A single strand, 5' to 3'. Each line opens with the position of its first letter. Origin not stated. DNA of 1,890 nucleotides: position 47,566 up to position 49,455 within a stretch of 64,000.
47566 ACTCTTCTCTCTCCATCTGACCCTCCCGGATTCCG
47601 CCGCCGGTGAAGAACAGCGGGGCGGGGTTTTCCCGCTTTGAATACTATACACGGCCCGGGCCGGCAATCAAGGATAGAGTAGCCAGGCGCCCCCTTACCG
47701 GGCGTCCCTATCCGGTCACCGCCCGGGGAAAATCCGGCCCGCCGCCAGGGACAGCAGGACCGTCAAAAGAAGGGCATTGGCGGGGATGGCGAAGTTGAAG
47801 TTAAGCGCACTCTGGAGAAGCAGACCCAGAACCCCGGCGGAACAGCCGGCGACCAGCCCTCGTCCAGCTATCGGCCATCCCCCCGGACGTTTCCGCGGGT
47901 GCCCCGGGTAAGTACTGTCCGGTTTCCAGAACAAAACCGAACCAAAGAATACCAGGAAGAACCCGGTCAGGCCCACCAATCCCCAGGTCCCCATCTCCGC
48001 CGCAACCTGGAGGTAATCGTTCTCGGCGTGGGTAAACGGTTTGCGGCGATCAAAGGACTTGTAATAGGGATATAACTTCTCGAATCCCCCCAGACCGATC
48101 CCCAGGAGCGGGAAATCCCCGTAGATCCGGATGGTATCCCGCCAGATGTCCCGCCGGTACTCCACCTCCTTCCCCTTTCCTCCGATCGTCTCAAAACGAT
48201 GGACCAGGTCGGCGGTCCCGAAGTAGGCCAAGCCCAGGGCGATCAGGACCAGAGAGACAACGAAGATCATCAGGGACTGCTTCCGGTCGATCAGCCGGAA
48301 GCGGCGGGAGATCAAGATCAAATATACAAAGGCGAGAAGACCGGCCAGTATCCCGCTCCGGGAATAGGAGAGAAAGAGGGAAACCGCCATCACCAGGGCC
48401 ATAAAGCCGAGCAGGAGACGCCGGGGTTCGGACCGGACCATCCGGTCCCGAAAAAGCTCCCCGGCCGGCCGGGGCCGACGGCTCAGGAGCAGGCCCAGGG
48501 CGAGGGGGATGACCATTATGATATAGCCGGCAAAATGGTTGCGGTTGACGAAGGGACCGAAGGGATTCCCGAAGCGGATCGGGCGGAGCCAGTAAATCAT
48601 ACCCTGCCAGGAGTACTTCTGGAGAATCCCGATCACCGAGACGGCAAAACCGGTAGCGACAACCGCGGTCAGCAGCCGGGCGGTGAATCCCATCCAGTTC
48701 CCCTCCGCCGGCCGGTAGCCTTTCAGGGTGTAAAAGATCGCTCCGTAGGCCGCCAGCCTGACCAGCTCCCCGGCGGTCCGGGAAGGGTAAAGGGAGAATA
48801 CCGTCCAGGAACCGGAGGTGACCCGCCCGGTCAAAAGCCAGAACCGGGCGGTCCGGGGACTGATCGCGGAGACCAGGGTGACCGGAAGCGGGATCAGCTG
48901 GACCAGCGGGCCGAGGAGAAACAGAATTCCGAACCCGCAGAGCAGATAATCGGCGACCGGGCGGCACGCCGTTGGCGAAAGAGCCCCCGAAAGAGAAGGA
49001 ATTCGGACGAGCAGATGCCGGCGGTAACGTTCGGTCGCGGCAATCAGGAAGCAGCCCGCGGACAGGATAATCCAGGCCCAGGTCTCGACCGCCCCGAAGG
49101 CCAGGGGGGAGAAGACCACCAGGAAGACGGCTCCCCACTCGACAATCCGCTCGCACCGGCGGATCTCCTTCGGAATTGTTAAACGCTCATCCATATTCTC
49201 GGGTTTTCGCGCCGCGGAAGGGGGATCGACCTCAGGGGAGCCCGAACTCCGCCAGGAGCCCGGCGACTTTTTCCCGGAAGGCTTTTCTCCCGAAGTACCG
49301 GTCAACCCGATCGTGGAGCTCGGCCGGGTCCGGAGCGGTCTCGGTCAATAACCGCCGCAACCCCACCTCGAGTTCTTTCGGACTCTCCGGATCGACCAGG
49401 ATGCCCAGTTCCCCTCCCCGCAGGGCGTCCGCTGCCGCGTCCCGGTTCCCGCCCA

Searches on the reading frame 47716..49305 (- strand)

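Call 38: search_protein_families(library=pfam, proteins=[window:47716-49305:-], max_evalue=0.001)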
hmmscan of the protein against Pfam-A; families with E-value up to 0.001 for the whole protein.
window:47716-49305:- (529 aa): 1 family
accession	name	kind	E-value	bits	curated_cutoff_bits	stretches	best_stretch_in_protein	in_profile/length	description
PF04932.20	Wzy_C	-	2.9e-25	89.2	31.7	1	302-446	2-148/149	O-Antigen ligase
